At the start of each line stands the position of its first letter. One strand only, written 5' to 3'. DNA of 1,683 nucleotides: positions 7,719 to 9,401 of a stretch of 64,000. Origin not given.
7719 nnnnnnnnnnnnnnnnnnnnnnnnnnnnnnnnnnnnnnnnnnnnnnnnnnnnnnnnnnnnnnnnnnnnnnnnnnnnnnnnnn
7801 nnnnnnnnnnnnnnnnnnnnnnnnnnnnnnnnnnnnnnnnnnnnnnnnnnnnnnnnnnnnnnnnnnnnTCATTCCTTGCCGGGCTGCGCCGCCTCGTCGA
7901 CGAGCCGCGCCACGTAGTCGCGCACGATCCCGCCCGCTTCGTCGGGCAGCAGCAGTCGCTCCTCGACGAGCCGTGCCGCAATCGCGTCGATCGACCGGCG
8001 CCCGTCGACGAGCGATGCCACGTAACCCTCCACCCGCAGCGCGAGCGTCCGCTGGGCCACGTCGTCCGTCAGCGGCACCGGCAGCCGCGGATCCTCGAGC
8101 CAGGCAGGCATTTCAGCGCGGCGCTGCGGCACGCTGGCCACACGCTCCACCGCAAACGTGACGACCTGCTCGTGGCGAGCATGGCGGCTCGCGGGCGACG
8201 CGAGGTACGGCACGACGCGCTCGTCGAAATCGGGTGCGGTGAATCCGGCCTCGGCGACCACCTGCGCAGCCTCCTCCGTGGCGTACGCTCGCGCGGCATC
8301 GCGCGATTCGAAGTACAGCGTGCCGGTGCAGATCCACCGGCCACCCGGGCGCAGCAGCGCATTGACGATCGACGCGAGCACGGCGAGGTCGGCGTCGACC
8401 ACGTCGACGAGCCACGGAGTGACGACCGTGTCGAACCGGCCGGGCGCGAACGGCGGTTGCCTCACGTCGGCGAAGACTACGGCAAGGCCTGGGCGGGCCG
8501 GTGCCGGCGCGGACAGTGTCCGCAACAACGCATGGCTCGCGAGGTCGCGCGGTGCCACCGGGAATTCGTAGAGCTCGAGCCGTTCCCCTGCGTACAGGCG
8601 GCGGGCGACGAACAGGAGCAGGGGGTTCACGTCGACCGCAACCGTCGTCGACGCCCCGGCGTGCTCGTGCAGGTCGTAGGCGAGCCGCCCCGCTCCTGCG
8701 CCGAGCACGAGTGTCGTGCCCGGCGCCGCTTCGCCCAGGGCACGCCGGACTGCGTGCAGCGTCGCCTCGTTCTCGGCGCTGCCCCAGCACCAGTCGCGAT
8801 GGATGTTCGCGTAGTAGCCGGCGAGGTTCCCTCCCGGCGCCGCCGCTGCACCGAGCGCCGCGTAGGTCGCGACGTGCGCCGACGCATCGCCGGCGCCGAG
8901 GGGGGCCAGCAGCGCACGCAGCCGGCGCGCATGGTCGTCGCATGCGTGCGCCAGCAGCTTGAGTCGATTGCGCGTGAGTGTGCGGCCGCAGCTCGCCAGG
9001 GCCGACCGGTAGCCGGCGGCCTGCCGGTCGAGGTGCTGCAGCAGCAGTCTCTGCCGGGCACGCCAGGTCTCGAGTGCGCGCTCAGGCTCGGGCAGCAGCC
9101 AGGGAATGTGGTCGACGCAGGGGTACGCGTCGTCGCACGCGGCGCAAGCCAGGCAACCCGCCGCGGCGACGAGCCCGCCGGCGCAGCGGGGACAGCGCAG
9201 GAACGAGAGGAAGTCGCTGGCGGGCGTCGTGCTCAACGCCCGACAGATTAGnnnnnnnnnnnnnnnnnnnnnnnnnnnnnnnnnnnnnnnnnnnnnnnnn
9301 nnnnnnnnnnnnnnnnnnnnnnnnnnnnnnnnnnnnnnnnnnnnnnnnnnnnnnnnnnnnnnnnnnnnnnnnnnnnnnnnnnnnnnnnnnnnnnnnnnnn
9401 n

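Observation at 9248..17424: Divergently transcribed core of four exported proteins (Tat-signal protein, 2xCxxCH+LamG lipoprotein, 1xCxxCH protein, beta-propeller+2xCxxCH lipoprotein) with no characterised function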

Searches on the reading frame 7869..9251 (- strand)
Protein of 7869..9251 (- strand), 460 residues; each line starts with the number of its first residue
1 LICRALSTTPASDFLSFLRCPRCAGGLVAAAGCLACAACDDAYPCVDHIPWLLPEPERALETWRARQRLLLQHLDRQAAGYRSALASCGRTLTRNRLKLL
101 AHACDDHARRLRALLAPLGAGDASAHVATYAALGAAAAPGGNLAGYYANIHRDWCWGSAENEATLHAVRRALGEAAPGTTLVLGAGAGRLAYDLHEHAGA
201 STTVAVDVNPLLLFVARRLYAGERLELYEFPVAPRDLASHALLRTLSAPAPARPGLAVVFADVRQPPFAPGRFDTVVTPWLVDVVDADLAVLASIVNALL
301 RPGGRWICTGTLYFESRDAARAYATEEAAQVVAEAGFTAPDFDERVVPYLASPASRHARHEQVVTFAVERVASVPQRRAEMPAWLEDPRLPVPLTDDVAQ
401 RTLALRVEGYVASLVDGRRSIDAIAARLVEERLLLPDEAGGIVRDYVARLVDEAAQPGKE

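Call 6: search_protein_families(library=pfam, proteins=[window:7869-9251:-], max_evalue=0.01)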
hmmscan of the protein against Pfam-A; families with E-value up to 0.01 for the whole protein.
window:7869-9251:- (460 aa): 5 families
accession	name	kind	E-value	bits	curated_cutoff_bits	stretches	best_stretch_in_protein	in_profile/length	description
PF13649.12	Methyltransf_25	-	3.7e-08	34.4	27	0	182-225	3-46/97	Methyltransferase domain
PF08241.18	Methyltransf_11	-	9.8e-07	29.8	21.2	1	182-307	2-94/95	Methyltransferase domain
PF07942.18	CARME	-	3.4e-06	27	27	1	149-344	21-239/268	Carnosine N-methyltransferase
PF08242.18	Methyltransf_12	-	0.00044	21.4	30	0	181-305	1-97/98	Methyltransferase domain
PF03966.22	Trm112p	-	0.0077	16.6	22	0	14-45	4-37/40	Trm112p-like protein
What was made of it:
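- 7869..9236 (-): Cytoplasmic SAM methyltransferase, 455 aa, TTG start 11 bp after A's stop. It has an N-terminal Trm112-like zinc ribbon, a CARNMT1-like catalytic domain (GAGAG motif within 8688..8714) and a C-terminal PqqD/RRE-like domain (7872..8114). Call 6: CARME 27 bits and Trm112p.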

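Call 51: search_solved_structures(query=A3, max_evalue=1)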
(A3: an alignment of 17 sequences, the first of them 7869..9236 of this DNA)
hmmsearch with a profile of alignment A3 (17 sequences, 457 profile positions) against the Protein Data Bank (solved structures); distinct sequences matched with E-value up to 1: 43.
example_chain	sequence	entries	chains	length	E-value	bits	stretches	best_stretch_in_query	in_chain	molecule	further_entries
5yf0_A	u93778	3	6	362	1.2e-12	50.4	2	249-342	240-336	Carnosine N-methyltransferase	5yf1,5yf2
2kpi_A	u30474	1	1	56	5e-06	28.5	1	7-51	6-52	Uncharacterized protein SCO3027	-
5x62_A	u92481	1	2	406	6.2e-06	28.2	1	264-333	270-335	Carnosine N-methyltransferase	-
2pk7_A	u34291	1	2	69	6.6e-05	24.9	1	6-67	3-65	Uncharacterized protein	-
2js4_A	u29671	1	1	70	8.7e-05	24.5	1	6-54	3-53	UPF0434 protein BB2007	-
8ys9_A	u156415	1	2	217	9.3e-05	24.4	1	233-314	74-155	Phosphatidylethanolamine N-methyltransferase/phosphatidyl-N-methylethanolamine N-methyltra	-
2hf1_A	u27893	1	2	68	0.00015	23.6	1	7-54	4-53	Tetraacyldisaccharide-1-P 4-kinase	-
1ve3_A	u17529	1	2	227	0.00027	22.8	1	223-303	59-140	hypothetical protein PH0226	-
8zc8_A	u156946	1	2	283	0.00096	21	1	253-304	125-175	MitM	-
21zq_A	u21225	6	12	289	0.00099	21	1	253-304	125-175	MitM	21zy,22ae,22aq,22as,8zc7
9fce_A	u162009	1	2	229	0.0011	20.8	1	256-304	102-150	SAM dependent methyltransferase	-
5wp5_A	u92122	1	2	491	0.0011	20.8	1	249-317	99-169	Phosphomethylethanolamine N-methyltransferase 2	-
5gm1_A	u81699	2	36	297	0.0023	19.8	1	232-308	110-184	O-methylransferase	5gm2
2jr6_A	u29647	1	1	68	0.003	19.4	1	6-58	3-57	UPF0434 protein NMA0874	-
5wp4_A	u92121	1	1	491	0.0031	19.4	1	249-317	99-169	Phosphoethanolamine N-methyltransferase 1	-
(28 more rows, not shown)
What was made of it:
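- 7869..9236 (-): Call 51: family profile against PDB gives human CARNMT1 5yf0 at E=1.2e-12, yeast 5x62 and zinc-ribbon 2kpi.
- On CARNMT1 / N2227-like methyltransferases: Call 51: profile against 5yf0 gives E=1.2e-12.
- Closest known: Carnosine N-methyltransferase CARNMT1. Same: It is the best PDB match of the methyltransferase family profile (E=1.2e-12, call 51).
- Its profile hits CARNMT1 at E=1.2e-12 (call 51).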

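Call 60: search_protein_families(library=ncbifam, proteins=[window:7869-9236:-], max_evalue=0.01)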
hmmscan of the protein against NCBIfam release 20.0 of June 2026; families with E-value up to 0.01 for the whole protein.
window:7869-9236:- (455 aa): 2 families
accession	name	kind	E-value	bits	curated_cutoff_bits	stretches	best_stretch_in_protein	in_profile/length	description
NF038101.1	Trm112_arch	equivalog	0.00022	21.3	77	1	26-51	32-57/59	methytransferase partner Trm112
NF045667.1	MTase_DVU1556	equivalog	0.00063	19.2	155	1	246-322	63-137/213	DVU_1556 family methyltransferase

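Call 69: find_homologous_proteins(query=A3, max_evalue=0.001)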
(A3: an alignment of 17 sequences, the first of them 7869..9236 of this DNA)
Query A3 (17 sequences) (455 aa, profile of the alignment): 2023 proteins with E <= 0.001 among 8000 candidates; the best 120 are listed.
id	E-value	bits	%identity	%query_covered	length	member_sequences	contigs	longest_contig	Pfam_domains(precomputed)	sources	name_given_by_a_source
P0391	8.3e-201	686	48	99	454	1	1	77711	PF13649.13,PF07942.19,PF08241.19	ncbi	-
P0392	2.8e-199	681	45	98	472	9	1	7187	PF13649.13,PF07942.19,PF08241.19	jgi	-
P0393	7.3e-199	679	47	98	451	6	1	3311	PF13649.13,PF07942.19,PF08241.19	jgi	-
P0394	5.8e-198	676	57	96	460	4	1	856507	PF13649.13,PF07942.19,PF08241.19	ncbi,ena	-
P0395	1.5e-197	675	46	99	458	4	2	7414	PF13649.13,PF07942.19,PF08241.19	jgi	jgi:uncharacterized protein YbaR (Trm112 family)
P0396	1.9e-197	675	46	98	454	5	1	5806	PF13649.13,PF07942.19,PF08241.19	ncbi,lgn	-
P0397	7.7e-197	673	53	98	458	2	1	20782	PF13649.13,PF07942.19,PF03966.23,PF08241.19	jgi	jgi:hypothetical protein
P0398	8.3e-197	672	47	96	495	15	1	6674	PF13649.13,PF07942.19,PF08241.19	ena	-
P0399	1.1e-196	672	53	98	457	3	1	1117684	PF13649.13,PF07942.19,PF08241.19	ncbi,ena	-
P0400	1.6e-196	671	47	98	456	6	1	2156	PF13649.13,PF07942.19,PF08241.19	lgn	-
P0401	2.3e-196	671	46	98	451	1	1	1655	PF13649.13,PF07942.19,PF08241.19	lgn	-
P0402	3.2e-196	670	47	96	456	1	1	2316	PF07942.19,PF08241.19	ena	-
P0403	4.6e-196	670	47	96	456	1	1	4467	PF13649.13,PF07942.19,PF08241.19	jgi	jgi:uncharacterized protein YbaR (Trm112 family)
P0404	6.7e-196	669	55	98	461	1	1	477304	PF13649.13,PF07942.19,PF08241.19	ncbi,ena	-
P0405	9.7e-196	669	46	96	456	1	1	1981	PF13649.13,PF07942.19,PF08241.19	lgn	-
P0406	1.7e-195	668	45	96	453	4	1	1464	PF13649.13,PF07942.19,PF08241.19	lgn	-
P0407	3.0e-195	667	45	98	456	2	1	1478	PF13649.13,PF07942.19,PF08241.19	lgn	-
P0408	3.5e-195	667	55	100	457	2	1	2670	PF13649.13,PF07942.19,PF08241.19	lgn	-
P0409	7.8e-195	666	57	97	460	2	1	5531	PF13649.13,PF07942.19,PF08241.19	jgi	jgi:uncharacterized protein YbaR (Trm112 family)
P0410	1.2e-194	665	57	97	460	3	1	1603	PF13649.13,PF07942.19,PF08241.19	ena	-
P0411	2.1e-194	664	47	100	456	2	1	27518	PF07942.19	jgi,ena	-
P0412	2.5e-194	664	45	98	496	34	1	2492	PF13649.13,PF07942.19,PF08241.19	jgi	jgi:hypothetical protein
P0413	2.7e-194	664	49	99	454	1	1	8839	PF13649.13,PF07942.19,PF08241.19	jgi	jgi:hypothetical protein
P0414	4.1e-194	664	44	96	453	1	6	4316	PF07942.19,PF08241.19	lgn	-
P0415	7.4e-194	663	56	97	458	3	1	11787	PF13649.13,PF07942.19,PF08241.19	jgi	-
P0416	1.0e-193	662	45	98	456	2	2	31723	PF07942.19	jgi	-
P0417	2.1e-193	661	45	96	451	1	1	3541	PF13649.13,PF07942.19,PF08241.19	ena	-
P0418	2.2e-193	661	55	99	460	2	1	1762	PF13649.13,PF07942.19,PF08241.19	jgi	jgi:uncharacterized protein YbaR (Trm112 family)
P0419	2.2e-193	661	52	100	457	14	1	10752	PF13649.13,PF07942.19,PF08241.19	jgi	jgi:uncharacterized protein YbaR (Trm112 family)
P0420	2.3e-193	661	48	99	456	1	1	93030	PF13649.13,PF07942.19,PF08241.19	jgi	-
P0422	2.5e-193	661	55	97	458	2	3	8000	PF13649.13,PF07942.19,PF08241.19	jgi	jgi:hypothetical protein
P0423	2.9e-193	661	47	96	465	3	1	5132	PF07942.19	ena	-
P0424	3.0e-193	661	47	97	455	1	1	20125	PF13649.13,PF07942.19,PF08241.19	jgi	jgi:uncharacterized protein YbaR (Trm112 family)/SAM-dependent methyltransferase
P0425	4.5e-193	660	45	98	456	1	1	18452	PF13649.13,PF07942.19,PF08241.19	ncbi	-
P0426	4.5e-193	660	47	97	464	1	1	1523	PF07942.19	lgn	-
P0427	6.1e-193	660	46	98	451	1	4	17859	PF13649.13,PF07942.19,PF08241.19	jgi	jgi:hypothetical protein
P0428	7.3e-193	659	57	99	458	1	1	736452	PF13649.13,PF07942.19,PF08241.19,PF08242.19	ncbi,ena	-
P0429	8.5e-193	659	47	99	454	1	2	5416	PF13649.13,PF07942.19,PF08241.19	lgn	-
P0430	9.1e-193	659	53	97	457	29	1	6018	PF13649.13,PF07942.19,PF08241.19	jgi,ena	-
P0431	9.2e-193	659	51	100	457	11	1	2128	PF13649.13,PF07942.19,PF08241.19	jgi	jgi:SAM-dependent methyltransferase/uncharacterized protein YbaR (Trm112 family)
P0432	1.2e-192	659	45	96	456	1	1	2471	PF13649.13,PF07942.19,PF08241.19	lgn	-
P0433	1.3e-192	659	47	96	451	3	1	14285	PF13649.13,PF07942.19,PF08241.19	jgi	jgi:ubiquinone/menaquinone biosynthesis C-methylase UbiE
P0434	1.3e-192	659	53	100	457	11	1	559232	PF13649.13,PF07942.19,PF08241.19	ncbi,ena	-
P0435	1.5e-192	658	54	98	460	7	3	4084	PF13649.13,PF07942.19,PF08241.19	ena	-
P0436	1.5e-192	658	48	98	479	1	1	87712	PF13649.13,PF07942.19,PF08241.19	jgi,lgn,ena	-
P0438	1.7e-192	658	55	98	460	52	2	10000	PF13649.13,PF07942.19,PF08241.19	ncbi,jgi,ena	jgi:hypothetical protein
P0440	2.2e-192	658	47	97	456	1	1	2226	PF13649.13,PF07942.19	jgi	jgi:uncharacterized protein YbaR (Trm112 family)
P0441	2.4e-192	658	51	98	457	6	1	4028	PF13649.13,PF07942.19,PF08241.19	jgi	jgi:SAM-dependent methyltransferase/uncharacterized protein YbaR (Trm112 family)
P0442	2.4e-192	658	56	100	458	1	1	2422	PF13649.13,PF07942.19,PF08241.19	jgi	-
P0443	2.7e-192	657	54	99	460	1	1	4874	PF13649.13,PF07942.19,PF08241.19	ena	-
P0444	3.0e-192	657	53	97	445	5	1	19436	PF13649.13,PF07942.19,PF08241.19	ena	-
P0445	3.0e-192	657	47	98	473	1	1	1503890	PF13649.13,PF07942.19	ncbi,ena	-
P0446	3.3e-192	657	55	99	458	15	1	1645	PF13649.13,PF07942.19,PF08241.19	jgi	jgi:SAM-dependent methyltransferase/uncharacterized protein YbaR (Trm112 family)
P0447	4.5e-192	657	45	97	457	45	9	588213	PF13649.13,PF07942.19,PF08241.19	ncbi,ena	-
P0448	6.1e-192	656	54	98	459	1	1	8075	PF13649.13,PF07942.19,PF08241.19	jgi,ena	-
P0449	9.9e-192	656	51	98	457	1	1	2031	PF13649.13,PF07942.19,PF08241.19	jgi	jgi:uncharacterized protein YbaR (Trm112 family)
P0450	1.1e-191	656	46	92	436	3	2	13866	PF13649.13,PF07942.19,PF08241.19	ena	-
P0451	1.1e-191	656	55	97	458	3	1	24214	PF13649.13,PF07942.19,PF08241.19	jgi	jgi:hypothetical protein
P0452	1.3e-191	655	57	97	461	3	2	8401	PF13649.13,PF07942.19,PF08241.19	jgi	-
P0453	1.5e-191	655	55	98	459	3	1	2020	PF13649.13,PF07942.19,PF08241.19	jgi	-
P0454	1.6e-191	655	56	99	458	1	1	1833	PF13649.13,PF07942.19,PF08241.19,PF08242.19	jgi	jgi:hypothetical protein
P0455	2.2e-191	655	46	98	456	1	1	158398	PF07942.19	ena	-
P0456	2.4e-191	654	53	98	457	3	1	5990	PF13649.13,PF07942.19,PF08241.19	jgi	jgi:SAM-dependent methyltransferase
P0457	2.6e-191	654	55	96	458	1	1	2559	PF13649.13,PF07942.19,PF08241.19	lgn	-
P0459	2.9e-191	654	42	99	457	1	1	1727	PF13649.13,PF07942.19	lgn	-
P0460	3.3e-191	654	47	98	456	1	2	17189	PF13649.13,PF07942.19,PF08241.19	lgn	-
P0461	3.4e-191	654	42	99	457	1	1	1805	PF07942.19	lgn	-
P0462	3.9e-191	654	56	96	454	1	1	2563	PF13649.13,PF07942.19,PF08241.19,PF08242.19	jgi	jgi:uncharacterized protein YbaR (Trm112 family)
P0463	4.2e-191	654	54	97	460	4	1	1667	PF13649.13,PF07942.19,PF08241.19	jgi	jgi:uncharacterized protein YbaR (Trm112 family)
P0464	5.0e-191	653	47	96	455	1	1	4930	PF13649.13,PF07942.19,PF08241.19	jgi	jgi:hypothetical protein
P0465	5.2e-191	653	57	97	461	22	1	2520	PF07942.19,PF03966.23,PF08241.19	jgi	-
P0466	5.4e-191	653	54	100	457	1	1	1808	PF13649.13,PF07942.19,PF08241.19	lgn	-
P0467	6.2e-191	653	52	97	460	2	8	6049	PF13649.13,PF07942.19,PF08241.19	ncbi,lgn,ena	-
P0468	6.6e-191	653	56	96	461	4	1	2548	PF07942.19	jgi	-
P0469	7.2e-191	653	54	98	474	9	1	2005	PF13649.13,PF07942.19,PF08241.19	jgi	jgi:SAM-dependent methyltransferase/uncharacterized protein YbaR (Trm112 family)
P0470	9.8e-191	652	56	96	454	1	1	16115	PF13649.13,PF07942.19,PF08241.19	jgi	jgi:hypothetical protein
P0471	1.1e-190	652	55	98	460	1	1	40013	PF13649.13,PF07942.19,PF08241.19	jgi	jgi:SAM-dependent methyltransferase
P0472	1.4e-190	652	57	97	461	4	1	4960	PF13649.13,PF07942.19,PF08241.19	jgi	jgi:uncharacterized protein YbaR (Trm112 family)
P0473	1.4e-190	652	47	98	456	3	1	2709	PF13649.13,PF07942.19,PF08241.19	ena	-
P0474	1.5e-190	652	54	99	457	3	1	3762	PF13649.13,PF07942.19,PF08241.19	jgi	jgi:SAM-dependent methyltransferase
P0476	2.0e-190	651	43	98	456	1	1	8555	PF13649.13,PF07942.19,PF08241.19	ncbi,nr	ncbi:MAG: methyltransferase domain-containing protein [Chromatiales bacterium]|nr:methyltransferase 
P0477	2.0e-190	651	54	98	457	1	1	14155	PF13649.13,PF07942.19,PF08241.19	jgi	jgi:uncharacterized protein YbaR (Trm112 family)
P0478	2.4e-190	651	48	97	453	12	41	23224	PF13649.13,PF07942.19,PF08241.19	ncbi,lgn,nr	ncbi:MAG: hypothetical protein DIU71_07995 [Proteobacteria bacterium]|nr:MAG: hypothetical protein D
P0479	3.0e-190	651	55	96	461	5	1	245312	PF13649.13,PF07942.19,PF08241.19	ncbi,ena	-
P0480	3.6e-190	651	51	100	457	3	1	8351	PF13649.13,PF07942.19,PF08241.19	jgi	jgi:SAM-dependent methyltransferase/uncharacterized protein YbaR (Trm112 family)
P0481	4.0e-190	650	56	97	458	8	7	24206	PF13649.13,PF07942.19,PF08241.19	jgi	jgi:hypothetical protein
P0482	4.1e-190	650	57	94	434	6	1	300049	PF13649.13,PF07942.19,PF08241.19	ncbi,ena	-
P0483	4.7e-190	650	48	97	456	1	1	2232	PF13649.13,PF07942.19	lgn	-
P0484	5.0e-190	650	55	99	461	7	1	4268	PF13649.13,PF07942.19,PF08241.19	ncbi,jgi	jgi:uncharacterized protein YbaR (Trm112 family)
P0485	5.1e-190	650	46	98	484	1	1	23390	PF13649.13,PF07942.19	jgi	jgi:SAM-dependent methyltransferase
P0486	5.1e-190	650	56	99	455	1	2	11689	PF13649.13,PF07942.19,PF08241.19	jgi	-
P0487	5.2e-190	650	55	99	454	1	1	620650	PF13649.13,PF07942.19,PF08241.19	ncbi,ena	-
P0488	7.5e-190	649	55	99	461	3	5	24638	PF13649.13,PF07942.19,PF08241.19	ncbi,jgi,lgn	jgi:uncharacterized protein YbaR (Trm112 family)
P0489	8.5e-190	649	47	98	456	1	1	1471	PF13649.13,PF07942.19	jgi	jgi:uncharacterized protein YbaR (Trm112 family)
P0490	1.1e-189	649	51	100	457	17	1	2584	PF13649.13,PF07942.19,PF08241.19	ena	-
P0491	1.1e-189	649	44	98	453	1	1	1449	PF13649.13,PF07942.19,PF08241.19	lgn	-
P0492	1.6e-189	648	55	99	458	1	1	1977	PF13649.13,PF07942.19,PF08241.19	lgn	-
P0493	1.6e-189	648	47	97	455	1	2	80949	PF13649.13,PF07942.19,PF08241.19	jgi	jgi:SAM-dependent methyltransferase/uncharacterized protein YbaR (Trm112 family)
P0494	1.8e-189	648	54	99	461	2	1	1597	PF13649.13,PF07942.19,PF08241.19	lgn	-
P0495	2.3e-189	648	55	97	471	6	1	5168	PF13649.13,PF07942.19,PF08241.19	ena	-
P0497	2.7e-189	648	54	99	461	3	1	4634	PF13649.13,PF07942.19,PF08241.19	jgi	jgi:uncharacterized protein YbaR (Trm112 family)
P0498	3.1e-189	647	44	97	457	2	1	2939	PF13649.13,PF07942.19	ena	-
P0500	3.1e-189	647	45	98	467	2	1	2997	PF07942.19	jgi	jgi:uncharacterized protein YbaR (Trm112 family)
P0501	3.2e-189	647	44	97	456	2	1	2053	PF13649.13,PF07942.19,PF08241.19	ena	-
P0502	3.5e-189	647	47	99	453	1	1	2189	PF07942.19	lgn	-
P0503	4.0e-189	647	46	99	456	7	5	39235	PF07942.19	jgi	-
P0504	4.6e-189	647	55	97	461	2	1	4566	PF13649.13,PF07942.19,PF08241.19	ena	-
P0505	4.6e-189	647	46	97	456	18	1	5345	PF13649.13,PF07942.19,PF08241.19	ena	-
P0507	6.0e-189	646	55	97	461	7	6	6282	PF13649.13,PF07942.19,PF08241.19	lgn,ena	-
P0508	7.6e-189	646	45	99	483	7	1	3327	PF13649.13,PF07942.19,PF08241.19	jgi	jgi:hypothetical protein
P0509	7.8e-189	646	59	97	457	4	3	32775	PF13649.13,PF07942.19,PF08241.19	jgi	jgi:uncharacterized protein YbaR (Trm112 family)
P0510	7.9e-189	646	46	98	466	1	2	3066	PF13649.13,PF07942.19,PF08241.19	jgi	jgi:SAM-dependent methyltransferase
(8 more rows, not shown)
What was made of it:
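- On CARNMT1 / N2227-like methyltransferases: Call 69: PF07942 is listed in nearly all of 120 homologues.
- Closest known: Carnosine N-methyltransferase CARNMT1. Same: The Pfam CARME model is hit in nearly all homologues (call 69).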

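Call 70: find_encoding_contigs(protein=P0445, flank=10000, max_places=1)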
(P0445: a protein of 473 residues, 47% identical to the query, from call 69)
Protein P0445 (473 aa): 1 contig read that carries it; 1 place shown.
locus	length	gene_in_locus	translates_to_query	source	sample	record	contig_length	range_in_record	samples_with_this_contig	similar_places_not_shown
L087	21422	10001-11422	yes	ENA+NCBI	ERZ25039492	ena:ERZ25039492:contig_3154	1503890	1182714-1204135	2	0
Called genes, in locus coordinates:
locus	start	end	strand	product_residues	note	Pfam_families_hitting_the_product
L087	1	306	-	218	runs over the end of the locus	PF13505:OMP_b-brl (weak)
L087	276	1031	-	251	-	PF08239:SH3_3, PF13505:OMP_b-brl (weak)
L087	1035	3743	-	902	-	PF18582:HZS_alpha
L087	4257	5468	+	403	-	-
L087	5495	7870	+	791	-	PF13385:Laminin_G_3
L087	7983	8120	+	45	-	-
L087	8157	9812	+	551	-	-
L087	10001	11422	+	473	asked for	PF07942:CARME, PF13649:Methyltransf_25 (faint)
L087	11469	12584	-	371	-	-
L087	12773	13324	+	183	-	PF13577:SnoaL_4, PF14534:DUF4440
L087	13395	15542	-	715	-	PF00375:SDF, PF00497:SBP_bac_3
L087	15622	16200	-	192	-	-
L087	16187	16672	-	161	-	-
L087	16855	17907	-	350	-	PF02625:XdhC_CoxI, PF13478:XdhC_C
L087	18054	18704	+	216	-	PF01227:GTP_cyclohydroI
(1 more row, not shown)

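Call 71: find_encoding_contigs(protein=P0447, flank=10000, max_places=1)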
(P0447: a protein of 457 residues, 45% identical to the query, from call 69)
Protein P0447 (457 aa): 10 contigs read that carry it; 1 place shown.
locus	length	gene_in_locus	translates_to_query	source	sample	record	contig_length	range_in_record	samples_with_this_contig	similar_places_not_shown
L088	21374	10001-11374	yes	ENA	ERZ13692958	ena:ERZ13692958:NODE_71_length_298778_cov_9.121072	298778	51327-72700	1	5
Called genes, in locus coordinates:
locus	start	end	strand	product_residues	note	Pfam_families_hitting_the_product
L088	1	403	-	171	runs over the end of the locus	PF00578:AhpC-TSA, PF08534:Redoxin, PF00255:GSHPx (weak), PF00085:Thioredoxin, PF13098:Thioredoxin_2, PF13905:Thioredoxin_8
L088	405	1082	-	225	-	PF13505:OMP_b-brl (weak)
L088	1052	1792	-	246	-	PF08239:SH3_3, PF13505:OMP_b-brl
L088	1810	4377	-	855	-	PF07676:PD40 (faint), PF18582:HZS_alpha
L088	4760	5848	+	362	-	PF07624:PSD2 (faint)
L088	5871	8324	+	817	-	PF13385:Laminin_G_3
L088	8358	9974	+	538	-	-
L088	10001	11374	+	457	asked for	PF07942:CARME (faint), PF08241:Methyltransf_11 (weak), PF13649:Methyltransf_25 (faint)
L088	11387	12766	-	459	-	PF26769:HAMP_PhoQ, PF02518:HATPase_c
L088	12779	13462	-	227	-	PF00072:Response_reg, PF00486:Trans_reg_C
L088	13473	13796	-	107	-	PF03413:PepSY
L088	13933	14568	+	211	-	PF00484:Pro_CA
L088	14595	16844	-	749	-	PF01315:Ald_Xan_dh_C, PF02738:MoCoBD_1, PF20256:MoCoBD_2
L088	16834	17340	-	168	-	PF00111:Fer2, PF01799:Fer2_2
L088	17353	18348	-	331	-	PF00941:FAD_binding_5, PF03450:CO_deh_flav_C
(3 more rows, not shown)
